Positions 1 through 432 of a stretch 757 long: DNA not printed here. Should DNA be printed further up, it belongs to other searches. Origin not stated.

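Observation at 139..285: Unannotated 48-aa basic small ORF between cII and O, using the canonical O initiation site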

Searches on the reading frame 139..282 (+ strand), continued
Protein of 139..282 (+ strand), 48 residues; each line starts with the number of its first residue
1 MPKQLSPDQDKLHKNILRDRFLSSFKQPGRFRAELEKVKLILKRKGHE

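Call 36: search_dna_similar(query=window:139-282:+, collection=phages, mode=protein, max_rows=45, max_evalue=1, rows=spread)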
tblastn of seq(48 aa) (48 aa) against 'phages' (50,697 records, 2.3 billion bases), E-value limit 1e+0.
Records with a match: 127; places in all: 129; records where one place covers at least 80% of the query: 127.
Best place of each record, by identity: >=99% 59; 95-99% 2; 90-95% 2; 80-90% 62; <60% 2.
By first word of the organism name: Salmonella 63; Escherichia 42; Enterobacteria 15; Lederbergvirus 2; Stx2-converting 2; Erwinia 2; Wanchaivirus 1.
By host as written in the record: Salmonella enterica subsp. enterica serovar Typhimurium 14; - 12; Escherichia coli 10; Salmonella sp. 8; Salmonella enterica subsp. enterica 4; Escherichia coli K514 (EHEC) 4; Escherichia coli str. K-12 substr. MG1655 4; Escherichia coli O157:H7 Morioka V526 4; and 54 more.
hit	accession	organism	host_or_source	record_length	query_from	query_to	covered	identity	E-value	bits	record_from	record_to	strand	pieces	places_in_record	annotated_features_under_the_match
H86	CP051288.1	Salmonella phage ST-29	Salmonella enterica subsp. enterica ...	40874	1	48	100%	100.0%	5e-25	100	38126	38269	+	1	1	record has no annotation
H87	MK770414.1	Salmonella phage SE16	sewage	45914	1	48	100%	100.0%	3e-24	97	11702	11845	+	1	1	DUF2740 domain-containing protein | DNA replication protein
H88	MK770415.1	Salmonella phage SF11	cattle feces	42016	1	48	100%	100.0%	3e-24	97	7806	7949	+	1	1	DUF2740 domain-containing protein | DNA replication protein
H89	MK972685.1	Salmonella phage SE10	Salmonella sp.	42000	1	48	100%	100.0%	3e-24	97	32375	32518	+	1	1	DUF2740 domain-containing protein | DNA replication protein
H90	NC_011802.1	Salmonella phage SE1 (in:P22virus)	Salmonella enterica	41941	1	48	100%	100.0%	3e-24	97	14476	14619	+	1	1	tail protein | Gp18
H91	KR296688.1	Salmonella phage 34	Salmonella typhimurium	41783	1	48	100%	100.0%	3e-24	97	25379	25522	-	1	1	DNA replication protein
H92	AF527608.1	Salmonella phage P22-pbi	Salmonella enteria serovar typhimurium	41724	1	48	100%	100.0%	3e-24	97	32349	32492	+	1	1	orf48: Orf48 protein | promoter | 18: gene 18 protein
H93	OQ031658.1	Salmonella phage P22virB-3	Salmonella enterica subsp. enterica ...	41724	1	48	100%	100.0%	3e-24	97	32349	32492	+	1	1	hypothetical protein (x2) | promoter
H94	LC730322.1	Salmonella phage P22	Salmonella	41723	1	48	100%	100.0%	3e-24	97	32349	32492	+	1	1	record has no annotation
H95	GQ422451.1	Enterobacteria phage Phi75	Salmonella enterica subsp. enterica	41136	1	48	100%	100.0%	3e-24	97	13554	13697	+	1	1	hypothetical protein (x2)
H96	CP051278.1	Salmonella phage ST-87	Salmonella enterica subsp. enterica ...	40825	1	48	100%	100.0%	3e-24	97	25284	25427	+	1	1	record has no annotation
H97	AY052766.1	Salmonella phage ST64T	-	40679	1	48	100%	100.0%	3e-24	97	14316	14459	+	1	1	18: gp18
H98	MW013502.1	Salmonella phage L cI-40 13-am43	Salmonella enterica enterica sv ...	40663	1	48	100%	100.0%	3e-24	97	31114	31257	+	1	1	hypothetical protein | DNA replication protein O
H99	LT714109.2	Lederbergvirus BTP1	Salmonella enterica sub species ...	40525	1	48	100%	100.0%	3e-24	97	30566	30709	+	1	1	o: replication protein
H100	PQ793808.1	Salmonella phage As1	Salmonella enterica subsp. enterica ...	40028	1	48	100%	100.0%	3e-24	97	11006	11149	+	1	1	hypothetical protein | DNA replication protein O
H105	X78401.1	Salmonella phage P22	-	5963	1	48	100%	100.0%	3e-24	97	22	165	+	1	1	unnamed protein product; orf48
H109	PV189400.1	Escherichia phage vB_EcoP_phi296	Escherichia coli K514 (EHEC)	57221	1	48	100%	85.4%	3e-19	84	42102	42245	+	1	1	tail protein | hypothetical protein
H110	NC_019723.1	Escherichia phage HK630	Escherichia coli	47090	1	48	100%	85.4%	3e-19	84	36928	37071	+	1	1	tail protein | DNA replication protein O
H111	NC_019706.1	Enterobacteria phage mEp043 c-1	Escherichia coli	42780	1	48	100%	85.4%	3e-19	84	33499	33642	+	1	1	tail protein | replication protein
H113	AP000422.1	Enterobacteria phage VT2-Sakai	-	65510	1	48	100%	85.4%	4e-19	83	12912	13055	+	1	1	H0097: hypothetical protein | O: O protein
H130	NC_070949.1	Erwinia phage Midgardsormr38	Erwinia persicina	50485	1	48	100%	54.2%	5e-8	51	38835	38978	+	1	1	tail protein | replication initiation O-like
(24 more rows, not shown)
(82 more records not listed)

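Call 37: predict_structure(alignment_id=A2)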
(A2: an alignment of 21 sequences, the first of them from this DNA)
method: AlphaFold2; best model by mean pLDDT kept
length: 48 residues; sequences in the alignment: 21
mean_pLDDT: 81.2   pTM: 0.37
mean pLDDT of the five models: 81.2, 80.3, 77.9, 77.1, 75.3
residues with pLDDT >= 90: 7; 70-90: 34; 50-70: 7; < 50: 0
segments of 3 or more residues with pLDDT < 50: none
pLDDT, mean of each block of 10 residues (from residue 1): 75 86 74 87 85
secondary structure, 60 per line:
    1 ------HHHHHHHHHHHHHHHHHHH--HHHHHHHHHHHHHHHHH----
elements in order: H7-25 H28-44

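Call 38: get_annotated_region(hit=H130, flank=2500)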
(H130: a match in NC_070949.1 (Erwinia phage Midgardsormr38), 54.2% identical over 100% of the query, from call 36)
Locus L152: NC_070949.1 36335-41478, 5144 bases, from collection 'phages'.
description: Erwinia phage Midgardsormr38, complete genome.
organism: Erwinia phage Midgardsormr38 (NCBI taxid 2663326)
taxonomy: Viruses; Duplodnaviria; Heunggongvirae; Uroviricota; Caudoviricetes; Midgardsormrvirus; Midgardsormrvirus midgardsormr38
host: Erwinia persicina; source: insect gut; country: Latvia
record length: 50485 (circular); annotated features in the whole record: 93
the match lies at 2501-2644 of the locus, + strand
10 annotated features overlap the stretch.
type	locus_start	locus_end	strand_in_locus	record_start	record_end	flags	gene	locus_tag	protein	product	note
CDS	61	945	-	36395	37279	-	-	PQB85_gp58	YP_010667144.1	P63C domain-containing protein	ORF58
CDS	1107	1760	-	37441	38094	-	-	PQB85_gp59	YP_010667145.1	transcriptional regulator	ORF59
CDS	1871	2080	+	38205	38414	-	-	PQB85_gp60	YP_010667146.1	XRE family transcriptional regulator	ORF60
CDS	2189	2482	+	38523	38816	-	-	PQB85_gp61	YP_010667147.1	CII-like transcriptional activator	ORF61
CDS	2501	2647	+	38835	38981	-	-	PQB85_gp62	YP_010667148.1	tail protein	ORF62; protein of unknown function DUF2740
CDS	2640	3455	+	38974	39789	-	-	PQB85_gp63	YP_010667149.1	replication initiation O-like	ORF63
CDS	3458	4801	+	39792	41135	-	-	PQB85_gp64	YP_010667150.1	replicative DNA helicase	ORF64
CDS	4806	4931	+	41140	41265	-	-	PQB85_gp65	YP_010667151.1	hypothetical protein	ORF65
CDS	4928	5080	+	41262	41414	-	-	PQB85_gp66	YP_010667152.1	hypothetical protein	ORF66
CDS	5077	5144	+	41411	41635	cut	-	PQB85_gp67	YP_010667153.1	hypothetical protein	ORF67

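Call 39: get_annotated_region(hit=H113, flank=2500)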
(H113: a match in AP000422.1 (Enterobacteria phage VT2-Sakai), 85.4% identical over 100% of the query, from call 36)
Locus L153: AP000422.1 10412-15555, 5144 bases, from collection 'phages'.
description: Enterobacteria phage VT2-Sakai genomic DNA, prophage inserted region in Escherichia coli O157:H7.
organism: Enterobacteria phage VT2-Sakai (NCBI taxid 97081)
taxonomy: Viruses; Duplodnaviria; Heunggongvirae; Uroviricota; Caudoviricetes; Sepvirinae; Traversvirus; Traversvirus II
host: -; source: -; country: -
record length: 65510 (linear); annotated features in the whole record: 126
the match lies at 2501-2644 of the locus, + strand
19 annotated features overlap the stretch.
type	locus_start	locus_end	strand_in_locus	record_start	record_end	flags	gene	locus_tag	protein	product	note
CDS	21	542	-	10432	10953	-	H0093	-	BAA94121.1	hypothetical protein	-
CDS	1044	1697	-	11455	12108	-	cI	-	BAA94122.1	CI protein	H0094; similar to bacteriophage lambda CI; repressor protein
regulatory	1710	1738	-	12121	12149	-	-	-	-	promoter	putative maintenance promoter for cI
regulatory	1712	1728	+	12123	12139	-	-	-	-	other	putative operator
regulatory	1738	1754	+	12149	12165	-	-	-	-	other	putative operator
regulatory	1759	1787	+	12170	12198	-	-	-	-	promoter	putative major rightward promoter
regulatory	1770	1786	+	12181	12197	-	-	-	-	other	putative operator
CDS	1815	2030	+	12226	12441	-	cro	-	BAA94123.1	Cro protein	H0095; similar to bacteriophage L C2; repressor protein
regulatory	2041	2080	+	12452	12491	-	-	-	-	other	putative N-utilization rightward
regulatory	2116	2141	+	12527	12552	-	-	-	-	terminator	putative rho dependent terminator for pR transcript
regulatory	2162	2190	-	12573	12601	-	-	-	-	promoter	putative maintenance promoter for cI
CDS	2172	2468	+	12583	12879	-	cII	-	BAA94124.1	CII protein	H0096; similar to bacteriophage 933W L0087 and HK022 CII; transcriptional activator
misc_binding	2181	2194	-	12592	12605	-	-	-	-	CII protein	CII protein binding site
CDS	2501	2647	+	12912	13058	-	H0097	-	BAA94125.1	hypothetical protein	bacteriophage HK022 Orf48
CDS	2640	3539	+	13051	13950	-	O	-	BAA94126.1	O protein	H0098; similar to bacteriophage HK022 O; DNA reprication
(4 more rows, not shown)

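Call 42: search_protein_representatives(alignment_id=A2)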
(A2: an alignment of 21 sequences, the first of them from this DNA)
Query: 21 sequences, 48 profile positions. Proteins with E-value up to 0.001 (for the whole library): 15; up to 1e-10: 3; up to 1e-30: 0. The best 15 are listed.
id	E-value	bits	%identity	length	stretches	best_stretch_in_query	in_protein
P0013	6.9e-29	115.5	-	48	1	1-48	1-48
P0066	4.3e-22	93.8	-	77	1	1-47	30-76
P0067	1.1e-12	63.7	-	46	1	8-46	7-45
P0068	4.0e-10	55.5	-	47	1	21-48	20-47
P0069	6.3e-10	54.8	-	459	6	5-23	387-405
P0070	1.5e-08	50.5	-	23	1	26-48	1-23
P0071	1.8e-08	50.1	-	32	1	25-48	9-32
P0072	5.4e-06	42.3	-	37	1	1-21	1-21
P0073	8.9e-06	41.5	-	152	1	1-48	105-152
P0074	1.5e-05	40.8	-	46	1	9-48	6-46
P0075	8.1e-05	38.5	-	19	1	30-48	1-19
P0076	1.5e-04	37.6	-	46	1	1-19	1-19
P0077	3.6e-04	36.4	-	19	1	1-18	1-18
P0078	4.3e-04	36.1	-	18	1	1-18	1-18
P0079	5.8e-04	35.8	-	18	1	1-18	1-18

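Call 44: fold_search(model_id=the predicted structure, library=pdb)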
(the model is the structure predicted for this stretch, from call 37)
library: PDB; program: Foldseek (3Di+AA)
matches with E <= 10: 0; with E <= 0.001: 0
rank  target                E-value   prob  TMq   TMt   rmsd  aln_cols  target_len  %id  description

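Call 45: fold_search(model_id=the predicted structure, library=viral)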
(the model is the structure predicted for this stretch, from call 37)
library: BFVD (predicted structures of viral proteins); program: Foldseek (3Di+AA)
matches with E <= 10: 0; with E <= 0.001: 0
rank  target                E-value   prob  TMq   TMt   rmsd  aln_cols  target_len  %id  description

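Call 48: get_annotated_region(hit=H110, flank=3000)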
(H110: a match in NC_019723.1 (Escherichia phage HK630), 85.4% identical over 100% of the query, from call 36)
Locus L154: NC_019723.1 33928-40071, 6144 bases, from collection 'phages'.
description: Enterobacteria phage HK630, complete genome.
organism: Escherichia phage HK630 (NCBI taxid 1147146)
taxonomy: Viruses; Duplodnaviria; Heunggongvirae; Uroviricota; Caudoviricetes; Lambdavirus; Lambdavirus HK630
host: Escherichia coli; source: -; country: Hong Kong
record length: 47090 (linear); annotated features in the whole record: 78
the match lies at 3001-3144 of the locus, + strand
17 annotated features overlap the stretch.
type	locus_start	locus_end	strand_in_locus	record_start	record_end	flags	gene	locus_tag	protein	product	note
CDS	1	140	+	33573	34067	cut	-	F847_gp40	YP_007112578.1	HkaP protein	similar to phage HK620 protein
CDS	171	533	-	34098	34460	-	-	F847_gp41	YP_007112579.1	HkaQ protein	similar to phage HK620 protein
CDS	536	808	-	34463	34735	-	-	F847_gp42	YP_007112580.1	anti-termination protein N-like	similar to phage HK620 protein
CDS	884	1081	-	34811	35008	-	-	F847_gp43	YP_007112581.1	hypothetical protein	-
misc_feature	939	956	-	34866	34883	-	-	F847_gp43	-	-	putative Nut boxA site; similar to lambda boxA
CDS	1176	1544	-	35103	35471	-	-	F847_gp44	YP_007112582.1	HkaS protein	similar to phage HK620 protein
CDS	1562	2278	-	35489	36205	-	-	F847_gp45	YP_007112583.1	helix-turn-helix domain-containing protein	similar to phage HK620 protein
CDS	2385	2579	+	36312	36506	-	-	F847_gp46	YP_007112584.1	prophage antirepressor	similar to phage HK620 protein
misc_feature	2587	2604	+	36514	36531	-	-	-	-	-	putative Nut boxA site; similar to lambda boxA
CDS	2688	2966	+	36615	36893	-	-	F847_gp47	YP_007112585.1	CII-like transcriptional activator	similar to phage HK620 protein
protein_bind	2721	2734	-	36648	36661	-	-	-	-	cII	putative coliphage lambda cII binding site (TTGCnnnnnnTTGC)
CDS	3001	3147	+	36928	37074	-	-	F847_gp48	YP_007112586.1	tail protein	similar to phage HK620 protein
CDS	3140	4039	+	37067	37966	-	-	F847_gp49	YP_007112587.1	DNA replication protein O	similar to phage HK620 protein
CDS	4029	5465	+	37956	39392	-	-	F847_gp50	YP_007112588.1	DnaB-like replicative helicase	similar to phage HK620 protein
CDS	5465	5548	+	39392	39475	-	-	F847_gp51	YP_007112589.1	NinA protein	similar to NinA of Enterobacteria phage HK620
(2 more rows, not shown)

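Call 49: get_annotated_region(hit=H111, flank=3000)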
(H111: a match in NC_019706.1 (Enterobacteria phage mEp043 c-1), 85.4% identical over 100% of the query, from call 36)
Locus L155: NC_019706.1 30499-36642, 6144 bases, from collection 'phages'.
description: Enterobacteria phage mEp043 c-1, complete genome.
organism: Enterobacteria phage mEp043 c-1 (NCBI taxid 1147149)
taxonomy: Viruses; Duplodnaviria; Heunggongvirae; Uroviricota; Caudoviricetes; Aguilavirus; Aguilavirus mEp043
host: Escherichia coli; source: -; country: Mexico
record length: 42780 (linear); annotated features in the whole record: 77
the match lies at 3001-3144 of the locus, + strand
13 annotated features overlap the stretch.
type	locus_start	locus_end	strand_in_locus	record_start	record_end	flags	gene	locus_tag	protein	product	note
CDS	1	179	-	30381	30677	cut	-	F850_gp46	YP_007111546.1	hypothetical protein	similar to ZP_03027381 conserved hypothetical protein [Escherichia coli B7A]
CDS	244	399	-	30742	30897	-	-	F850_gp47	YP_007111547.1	hypothetical protein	similar to YP_215323.1 hypothetical protein SC0336 [Salmonella enterica subsp. enterica serovar Choleraesuis str. ...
CDS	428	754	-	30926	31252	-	-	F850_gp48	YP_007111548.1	antitermination protein N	similar to early gene regulator of enterobacteria phage lambda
regulatory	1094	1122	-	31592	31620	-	-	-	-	promoter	similar to consensus E. coli promoter TTGACA(N15-17)TATAAT with 2bp mismatch; putative PL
CDS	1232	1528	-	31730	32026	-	-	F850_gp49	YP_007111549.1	hypothetical protein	similar to EFU47665.1 hypothetical protein HMPREF9539_01825 [Escherichia coli MS 110-3]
CDS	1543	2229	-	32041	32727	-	-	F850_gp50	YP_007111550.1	transcriptional regulator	similar to repressor protein CI of enterobacteria phage 933W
CDS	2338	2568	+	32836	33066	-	-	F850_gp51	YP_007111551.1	transcriptional repressor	similar to ZP_04535351 conserved hypothetical protein [Escherichia sp. 3_2_53FAA]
CDS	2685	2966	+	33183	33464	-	-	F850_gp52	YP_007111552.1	CII-like transcriptional activator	similar to NP_720301.1 C1 [Enterobacteria phage ST64T]; pfam family: Phage_CII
protein_bind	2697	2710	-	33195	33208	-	-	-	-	lambda cII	putative coliphage lambda cII binding site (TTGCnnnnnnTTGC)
CDS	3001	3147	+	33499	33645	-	-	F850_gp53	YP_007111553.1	tail protein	similar to pfam family: DUF2740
CDS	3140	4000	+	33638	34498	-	-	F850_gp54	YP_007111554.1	replication protein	similar to pfam family: Phage_rep_O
CDS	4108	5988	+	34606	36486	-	-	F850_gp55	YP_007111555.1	toprim domain-containing protein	similar to YP_224199 gp61 [Enterobacteria phage ES18]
CDS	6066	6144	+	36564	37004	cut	-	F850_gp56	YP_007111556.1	NinB/ Orf homologous recombination mediator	similar to pfam family: NinB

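Call 50: get_annotated_region(hit=H109, flank=3000)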
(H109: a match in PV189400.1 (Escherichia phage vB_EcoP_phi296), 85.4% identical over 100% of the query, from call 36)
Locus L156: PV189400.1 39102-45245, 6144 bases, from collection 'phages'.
description: Escherichia phage vB_EcoP_phi296, complete genome.
organism: Escherichia phage vB_EcoP_phi296 (NCBI taxid 3411870)
taxonomy: Viruses; Duplodnaviria; Heunggongvirae; Uroviricota; Caudoviricetes; Sepvirinae; Traversvirus; Traversvirus tv86
host: Escherichia coli K514 (EHEC); source: -; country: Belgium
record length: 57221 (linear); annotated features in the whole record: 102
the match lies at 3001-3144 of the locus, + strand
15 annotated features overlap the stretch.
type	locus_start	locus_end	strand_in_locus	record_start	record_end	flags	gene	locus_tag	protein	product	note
CDS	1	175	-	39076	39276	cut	-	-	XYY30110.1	restriction alleviation ral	/ID=PYSAOHOG_CDS_0056; /top_hit=KR296687_p46; /locus_tag1=PYSAOHOG_CDS_0056; /source=PHANOTATE_1.5.1; /phase=0; ...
CDS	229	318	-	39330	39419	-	-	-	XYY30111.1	hypothetical protein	/ID=PYSAOHOG_CDS_0057; /top_hit=No_PHROG; /locus_tag1=PYSAOHOG_CDS_0057; /source=PHANOTATE_1.5.1; /phase=0; ...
CDS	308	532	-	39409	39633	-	-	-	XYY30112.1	hypothetical protein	/ID=PYSAOHOG_CDS_0058; /top_hit=NC_029066_p6; /locus_tag1=PYSAOHOG_CDS_0058; /source=PHANOTATE_1.5.1; /phase=0; ...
CDS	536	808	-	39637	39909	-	-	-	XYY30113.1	anti-termination protein N-like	/ID=PYSAOHOG_CDS_0059; /top_hit=NC_005841_p21; /locus_tag1=PYSAOHOG_CDS_0059; /source=PHANOTATE_1.5.1; /phase=0; ...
CDS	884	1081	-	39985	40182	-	-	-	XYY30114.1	hypothetical protein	/ID=PYSAOHOG_CDS_0060; /top_hit=No_PHROG; /locus_tag1=PYSAOHOG_CDS_0060; /source=PHANOTATE_1.5.1; /phase=0; ...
CDS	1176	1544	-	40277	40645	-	-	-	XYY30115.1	hypothetical protein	/ID=PYSAOHOG_CDS_0061; /top_hit=p416755 VI_10568; /locus_tag1=PYSAOHOG_CDS_0061; /source=PHANOTATE_1.5.1; /phase=0; ...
CDS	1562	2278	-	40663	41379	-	-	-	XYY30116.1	cI-like repressor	/ID=PYSAOHOG_CDS_0062; /top_hit=p316397 VI_07324; /locus_tag1=PYSAOHOG_CDS_0062; /source=PHANOTATE_1.5.1; /phase=0; ...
CDS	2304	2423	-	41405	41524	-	-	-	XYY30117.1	hypothetical protein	/ID=PYSAOHOG_CDS_0063; /top_hit=No_PHROG; /locus_tag1=PYSAOHOG_CDS_0063; /source=PHANOTATE_1.5.1; /phase=0; ...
CDS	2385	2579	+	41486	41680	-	-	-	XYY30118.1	Cro transcriptional repressor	/ID=PYSAOHOG_CDS_0064; /top_hit=No_PHROG; /locus_tag1=PYSAOHOG_CDS_0064; /source=PHANOTATE_1.5.1; /phase=0; ...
CDS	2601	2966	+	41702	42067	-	-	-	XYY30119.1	CII-like transcriptional activator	/ID=PYSAOHOG_CDS_0065; /top_hit=p374877 VI_08596; /locus_tag1=PYSAOHOG_CDS_0065; /source=PHANOTATE_1.5.1; /phase=0; ...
CDS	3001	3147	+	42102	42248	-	-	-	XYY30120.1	tail protein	/ID=PYSAOHOG_CDS_0066; /top_hit=MG197996_p57; /locus_tag1=PYSAOHOG_CDS_0066; /source=PHANOTATE_1.5.1; /phase=0; ...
CDS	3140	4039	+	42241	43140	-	-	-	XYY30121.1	hypothetical protein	/ID=PYSAOHOG_CDS_0067; /top_hit=p426715 VI_07148; /locus_tag1=PYSAOHOG_CDS_0067; /source=PHANOTATE_1.5.1; /phase=0; ...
CDS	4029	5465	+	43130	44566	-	-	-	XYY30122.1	DnaB-like replicative helicase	/ID=PYSAOHOG_CDS_0068; /top_hit=p414569 VI_10123; /locus_tag1=PYSAOHOG_CDS_0068; /source=PHANOTATE_1.5.1; /phase=0; ...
CDS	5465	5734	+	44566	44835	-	-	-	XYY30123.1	hypothetical protein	/ID=PYSAOHOG_CDS_0069; /top_hit=p197692 VI_03815; /locus_tag1=PYSAOHOG_CDS_0069; /source=PHANOTATE_1.5.1; /phase=0; ...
CDS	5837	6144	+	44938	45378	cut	-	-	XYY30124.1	NinB Orf homologous recombination mediator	/ID=PYSAOHOG_CDS_0070; /top_hit=p64665 VI_08735; /locus_tag1=PYSAOHOG_CDS_0070; /source=PHANOTATE_1.5.1; /phase=0; ...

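Call 70: search_protein_families(library=padloc, proteins=[window:139-282:+], max_evalue=0.1)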
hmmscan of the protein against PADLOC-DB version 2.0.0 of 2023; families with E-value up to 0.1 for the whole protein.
seq(48 aa): 0 families
